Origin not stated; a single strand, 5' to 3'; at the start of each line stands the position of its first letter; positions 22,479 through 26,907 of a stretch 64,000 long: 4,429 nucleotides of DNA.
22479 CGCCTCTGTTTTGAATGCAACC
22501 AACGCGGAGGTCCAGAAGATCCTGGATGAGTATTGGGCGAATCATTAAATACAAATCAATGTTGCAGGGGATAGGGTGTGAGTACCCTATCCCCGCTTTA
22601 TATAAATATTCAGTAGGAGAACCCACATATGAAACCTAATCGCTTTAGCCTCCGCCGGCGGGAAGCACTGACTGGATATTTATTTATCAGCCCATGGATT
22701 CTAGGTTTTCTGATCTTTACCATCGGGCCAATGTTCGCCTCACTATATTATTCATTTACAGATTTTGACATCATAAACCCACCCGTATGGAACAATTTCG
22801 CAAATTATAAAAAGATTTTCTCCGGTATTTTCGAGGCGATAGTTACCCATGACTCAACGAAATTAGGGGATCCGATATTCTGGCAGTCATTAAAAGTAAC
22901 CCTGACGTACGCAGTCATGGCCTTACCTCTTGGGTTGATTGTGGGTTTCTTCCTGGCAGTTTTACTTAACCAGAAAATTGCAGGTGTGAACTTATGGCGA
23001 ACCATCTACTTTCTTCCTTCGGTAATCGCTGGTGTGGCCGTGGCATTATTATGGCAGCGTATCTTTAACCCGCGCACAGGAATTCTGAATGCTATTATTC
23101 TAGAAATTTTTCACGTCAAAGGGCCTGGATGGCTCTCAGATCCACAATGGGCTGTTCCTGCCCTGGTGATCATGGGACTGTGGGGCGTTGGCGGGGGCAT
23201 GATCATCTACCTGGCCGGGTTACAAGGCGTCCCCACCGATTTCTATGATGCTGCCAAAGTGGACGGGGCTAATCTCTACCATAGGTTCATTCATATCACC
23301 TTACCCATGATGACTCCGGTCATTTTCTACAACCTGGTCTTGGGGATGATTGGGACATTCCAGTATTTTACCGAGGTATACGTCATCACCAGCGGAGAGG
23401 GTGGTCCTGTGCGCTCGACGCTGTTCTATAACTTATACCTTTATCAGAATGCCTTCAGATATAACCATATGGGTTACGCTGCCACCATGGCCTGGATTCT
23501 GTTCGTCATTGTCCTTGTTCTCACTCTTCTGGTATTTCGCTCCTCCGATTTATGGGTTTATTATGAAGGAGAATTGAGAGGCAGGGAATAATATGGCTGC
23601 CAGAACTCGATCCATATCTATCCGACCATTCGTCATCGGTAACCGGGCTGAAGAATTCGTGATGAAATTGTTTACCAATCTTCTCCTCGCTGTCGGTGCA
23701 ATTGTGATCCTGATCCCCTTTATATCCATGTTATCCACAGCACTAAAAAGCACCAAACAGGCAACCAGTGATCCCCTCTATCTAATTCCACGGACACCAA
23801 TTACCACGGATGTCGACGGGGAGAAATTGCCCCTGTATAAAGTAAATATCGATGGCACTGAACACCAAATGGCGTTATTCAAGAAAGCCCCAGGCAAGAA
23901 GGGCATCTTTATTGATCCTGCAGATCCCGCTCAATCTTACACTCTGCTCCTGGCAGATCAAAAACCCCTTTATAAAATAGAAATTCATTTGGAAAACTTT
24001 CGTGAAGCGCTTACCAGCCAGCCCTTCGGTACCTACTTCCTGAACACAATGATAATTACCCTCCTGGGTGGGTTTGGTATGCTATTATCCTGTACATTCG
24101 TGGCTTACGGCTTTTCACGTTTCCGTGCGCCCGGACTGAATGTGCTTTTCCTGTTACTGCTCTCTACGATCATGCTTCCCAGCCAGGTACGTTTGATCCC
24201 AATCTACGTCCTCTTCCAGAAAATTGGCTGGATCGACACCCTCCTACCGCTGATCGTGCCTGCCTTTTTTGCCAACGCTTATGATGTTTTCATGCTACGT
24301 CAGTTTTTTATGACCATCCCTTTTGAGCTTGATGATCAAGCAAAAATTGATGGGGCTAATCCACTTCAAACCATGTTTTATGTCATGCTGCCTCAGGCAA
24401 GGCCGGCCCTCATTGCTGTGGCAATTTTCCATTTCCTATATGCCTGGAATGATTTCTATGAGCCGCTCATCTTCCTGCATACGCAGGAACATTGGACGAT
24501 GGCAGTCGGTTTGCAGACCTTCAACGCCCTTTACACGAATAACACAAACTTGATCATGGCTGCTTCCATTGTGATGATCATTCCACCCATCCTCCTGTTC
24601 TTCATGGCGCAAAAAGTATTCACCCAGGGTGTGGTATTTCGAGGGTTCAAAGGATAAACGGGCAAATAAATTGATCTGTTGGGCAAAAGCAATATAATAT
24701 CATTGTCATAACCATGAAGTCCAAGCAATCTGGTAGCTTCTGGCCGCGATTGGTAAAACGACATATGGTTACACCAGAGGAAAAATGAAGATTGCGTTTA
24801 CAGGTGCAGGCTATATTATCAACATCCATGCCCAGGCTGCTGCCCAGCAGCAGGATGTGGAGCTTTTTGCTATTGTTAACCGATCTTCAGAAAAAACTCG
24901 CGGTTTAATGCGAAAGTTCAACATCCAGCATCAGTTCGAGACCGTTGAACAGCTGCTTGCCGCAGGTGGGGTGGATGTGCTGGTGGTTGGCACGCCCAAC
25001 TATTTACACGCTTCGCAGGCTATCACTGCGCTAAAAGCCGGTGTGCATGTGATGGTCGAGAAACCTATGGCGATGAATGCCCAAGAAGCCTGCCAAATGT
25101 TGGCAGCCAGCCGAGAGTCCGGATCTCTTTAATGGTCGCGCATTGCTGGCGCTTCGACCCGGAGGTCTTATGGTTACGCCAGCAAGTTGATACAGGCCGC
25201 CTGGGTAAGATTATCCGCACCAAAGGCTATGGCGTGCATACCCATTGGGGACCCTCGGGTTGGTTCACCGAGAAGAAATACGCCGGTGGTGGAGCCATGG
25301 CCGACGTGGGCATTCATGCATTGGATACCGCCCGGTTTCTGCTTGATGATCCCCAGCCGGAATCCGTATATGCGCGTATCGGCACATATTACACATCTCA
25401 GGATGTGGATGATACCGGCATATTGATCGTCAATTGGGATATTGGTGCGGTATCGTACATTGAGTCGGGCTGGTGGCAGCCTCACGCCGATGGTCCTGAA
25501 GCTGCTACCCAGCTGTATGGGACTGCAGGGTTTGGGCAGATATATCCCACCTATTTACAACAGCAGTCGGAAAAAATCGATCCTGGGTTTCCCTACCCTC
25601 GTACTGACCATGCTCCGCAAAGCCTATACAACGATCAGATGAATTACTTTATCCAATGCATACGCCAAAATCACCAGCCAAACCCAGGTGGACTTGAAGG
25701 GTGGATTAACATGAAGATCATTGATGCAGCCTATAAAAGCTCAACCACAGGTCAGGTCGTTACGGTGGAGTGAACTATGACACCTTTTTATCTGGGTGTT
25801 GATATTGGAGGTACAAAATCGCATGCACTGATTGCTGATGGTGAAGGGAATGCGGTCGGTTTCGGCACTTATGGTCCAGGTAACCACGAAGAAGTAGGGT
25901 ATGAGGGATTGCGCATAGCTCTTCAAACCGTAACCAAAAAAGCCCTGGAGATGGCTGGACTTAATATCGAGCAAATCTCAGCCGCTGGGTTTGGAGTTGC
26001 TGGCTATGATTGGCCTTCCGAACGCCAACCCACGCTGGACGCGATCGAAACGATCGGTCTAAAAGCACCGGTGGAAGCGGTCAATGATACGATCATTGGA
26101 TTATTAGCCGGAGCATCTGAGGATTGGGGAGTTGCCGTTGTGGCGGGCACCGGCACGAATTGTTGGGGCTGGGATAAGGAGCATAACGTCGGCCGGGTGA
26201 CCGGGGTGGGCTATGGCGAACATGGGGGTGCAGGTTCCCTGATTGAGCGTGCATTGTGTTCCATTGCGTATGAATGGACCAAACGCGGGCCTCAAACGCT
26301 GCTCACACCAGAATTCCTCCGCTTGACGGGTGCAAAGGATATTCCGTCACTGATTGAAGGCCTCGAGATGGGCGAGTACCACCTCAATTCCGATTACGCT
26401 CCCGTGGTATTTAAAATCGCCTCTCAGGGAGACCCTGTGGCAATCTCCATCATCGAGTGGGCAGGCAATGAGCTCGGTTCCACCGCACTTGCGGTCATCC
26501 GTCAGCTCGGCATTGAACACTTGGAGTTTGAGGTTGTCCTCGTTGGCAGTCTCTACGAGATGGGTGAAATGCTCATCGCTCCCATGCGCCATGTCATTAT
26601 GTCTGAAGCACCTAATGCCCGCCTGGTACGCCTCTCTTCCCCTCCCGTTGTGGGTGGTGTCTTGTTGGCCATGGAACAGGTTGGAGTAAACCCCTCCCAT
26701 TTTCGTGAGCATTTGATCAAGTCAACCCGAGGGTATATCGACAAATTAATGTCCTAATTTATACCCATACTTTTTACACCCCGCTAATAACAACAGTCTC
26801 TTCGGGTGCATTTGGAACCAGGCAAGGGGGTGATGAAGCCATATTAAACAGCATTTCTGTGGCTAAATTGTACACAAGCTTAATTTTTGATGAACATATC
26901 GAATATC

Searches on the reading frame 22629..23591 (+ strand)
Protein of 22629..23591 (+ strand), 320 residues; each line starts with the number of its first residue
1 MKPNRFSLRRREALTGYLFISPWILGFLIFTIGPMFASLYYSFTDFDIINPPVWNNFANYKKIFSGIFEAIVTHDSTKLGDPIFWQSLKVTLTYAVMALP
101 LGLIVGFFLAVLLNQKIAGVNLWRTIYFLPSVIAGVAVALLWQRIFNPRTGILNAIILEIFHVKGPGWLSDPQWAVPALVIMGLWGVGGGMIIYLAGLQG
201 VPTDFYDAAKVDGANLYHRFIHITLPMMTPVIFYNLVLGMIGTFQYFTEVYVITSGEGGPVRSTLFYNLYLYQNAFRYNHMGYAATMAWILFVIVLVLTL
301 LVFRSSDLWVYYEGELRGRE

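Call 58: search_protein_families(library=pfam, proteins=[window:22629-23591:+], max_evalue=0.00001)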
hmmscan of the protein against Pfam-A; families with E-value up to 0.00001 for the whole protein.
window:22629-23591:+ (320 aa): 1 family
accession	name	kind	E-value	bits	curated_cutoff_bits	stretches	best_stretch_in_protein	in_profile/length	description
PF00528.27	BPD_transp_1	-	1.3e-17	64.6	26.4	1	102-304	1-173/184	Binding-protein-dependent transport system inner membrane component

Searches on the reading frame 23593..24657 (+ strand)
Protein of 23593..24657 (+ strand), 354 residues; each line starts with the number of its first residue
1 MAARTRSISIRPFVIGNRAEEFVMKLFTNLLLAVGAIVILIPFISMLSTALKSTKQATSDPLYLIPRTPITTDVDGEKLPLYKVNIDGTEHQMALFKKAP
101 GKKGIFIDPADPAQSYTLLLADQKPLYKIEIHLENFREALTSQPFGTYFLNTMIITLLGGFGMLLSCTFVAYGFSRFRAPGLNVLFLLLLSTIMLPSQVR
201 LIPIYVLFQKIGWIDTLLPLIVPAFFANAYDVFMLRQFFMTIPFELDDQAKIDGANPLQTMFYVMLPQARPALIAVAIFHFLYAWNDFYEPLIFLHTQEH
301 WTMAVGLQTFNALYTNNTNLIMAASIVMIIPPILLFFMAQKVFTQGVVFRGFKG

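Call 7: search_protein_families(library=pfam, proteins=[window:23593-24657:+])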
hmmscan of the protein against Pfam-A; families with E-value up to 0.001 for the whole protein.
window:23593-24657:+ (354 aa): 1 family
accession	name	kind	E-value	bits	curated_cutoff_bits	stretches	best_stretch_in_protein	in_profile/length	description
PF00528.27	BPD_transp_1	-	1.3e-15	58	26.4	1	182-346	17-181/184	Binding-protein-dependent transport system inner membrane component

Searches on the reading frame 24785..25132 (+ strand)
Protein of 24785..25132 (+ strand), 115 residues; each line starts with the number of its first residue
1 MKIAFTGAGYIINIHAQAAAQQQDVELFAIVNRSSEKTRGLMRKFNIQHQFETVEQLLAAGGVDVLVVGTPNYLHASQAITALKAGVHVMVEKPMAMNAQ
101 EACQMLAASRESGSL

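Call 7: search_protein_families(library=pfam, proteins=[window:24785-25132:+])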
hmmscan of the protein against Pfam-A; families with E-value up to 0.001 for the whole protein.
window:24785-25132:+ (115 aa): 3 families
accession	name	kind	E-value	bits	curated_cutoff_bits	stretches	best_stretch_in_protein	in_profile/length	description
PF01408.29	GFO_IDH_MocA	-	3.3e-25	89.5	24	1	1-113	1-113/120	Oxidoreductase family, NAD-binding Rossmann fold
PF03447.22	NAD_binding_3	-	1e-06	29.9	24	1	19-109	14-105/116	Homoserine dehydrogenase, NAD binding domain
PF01488.26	Shikimate_DH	-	0.00029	21.4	24.3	1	2-81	14-96/138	Shikimate / quinate 5-dehydrogenase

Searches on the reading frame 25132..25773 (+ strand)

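Call 7: search_protein_families(library=pfam, proteins=[window:25132-25773:+])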
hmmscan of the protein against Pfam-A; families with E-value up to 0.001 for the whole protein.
window:25132-25773:+ (213 aa): 2 families
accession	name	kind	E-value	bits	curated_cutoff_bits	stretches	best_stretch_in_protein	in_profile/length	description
PF22725.1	GFO_IDH_MocA_C3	-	3.1e-21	76.1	27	1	14-133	3-121/124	GFO/IDH/MocA C-terminal domain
PF02894.22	GFO_IDH_MocA_C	-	8.9e-15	55.5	22.9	1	16-212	1-218/218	Oxidoreductase family, C-terminal alpha/beta domain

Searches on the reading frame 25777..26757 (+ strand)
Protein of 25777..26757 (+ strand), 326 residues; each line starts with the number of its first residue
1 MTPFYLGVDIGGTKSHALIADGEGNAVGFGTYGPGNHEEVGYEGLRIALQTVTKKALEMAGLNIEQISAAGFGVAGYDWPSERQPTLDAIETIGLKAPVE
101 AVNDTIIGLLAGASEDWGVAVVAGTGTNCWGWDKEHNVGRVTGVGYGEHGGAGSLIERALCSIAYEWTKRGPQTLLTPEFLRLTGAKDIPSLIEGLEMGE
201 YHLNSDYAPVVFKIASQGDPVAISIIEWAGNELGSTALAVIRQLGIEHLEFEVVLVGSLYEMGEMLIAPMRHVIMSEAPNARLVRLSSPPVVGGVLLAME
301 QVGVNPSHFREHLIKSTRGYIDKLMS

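Call 7: search_protein_families(library=pfam, proteins=[window:25777-26757:+])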
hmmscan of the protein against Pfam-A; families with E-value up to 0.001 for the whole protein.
window:25777-26757:+ (326 aa): 2 families
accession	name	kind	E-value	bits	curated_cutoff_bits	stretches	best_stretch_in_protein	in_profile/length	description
PF01869.26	BcrAD_BadFG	-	7.3e-20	72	31.5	1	6-298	1-271/271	BadF/BadG/BcrA/BcrD ATPase family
PF00480.26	ROK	-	0.00055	20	22.9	0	211-276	200-260/294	ROK family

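Call 48: search_protein_families(library=ncbifam, proteins=[window:25777-26757:+], max_evalue=1e-10)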
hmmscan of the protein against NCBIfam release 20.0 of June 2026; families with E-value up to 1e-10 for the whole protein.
window:25777-26757:+ (326 aa): 1 family
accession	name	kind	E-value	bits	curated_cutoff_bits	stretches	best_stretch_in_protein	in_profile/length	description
NF046058.1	NagK_SO3507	equivalog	8.1e-20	71.5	370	1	3-237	9-242/295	N-acetylglucosamine kinase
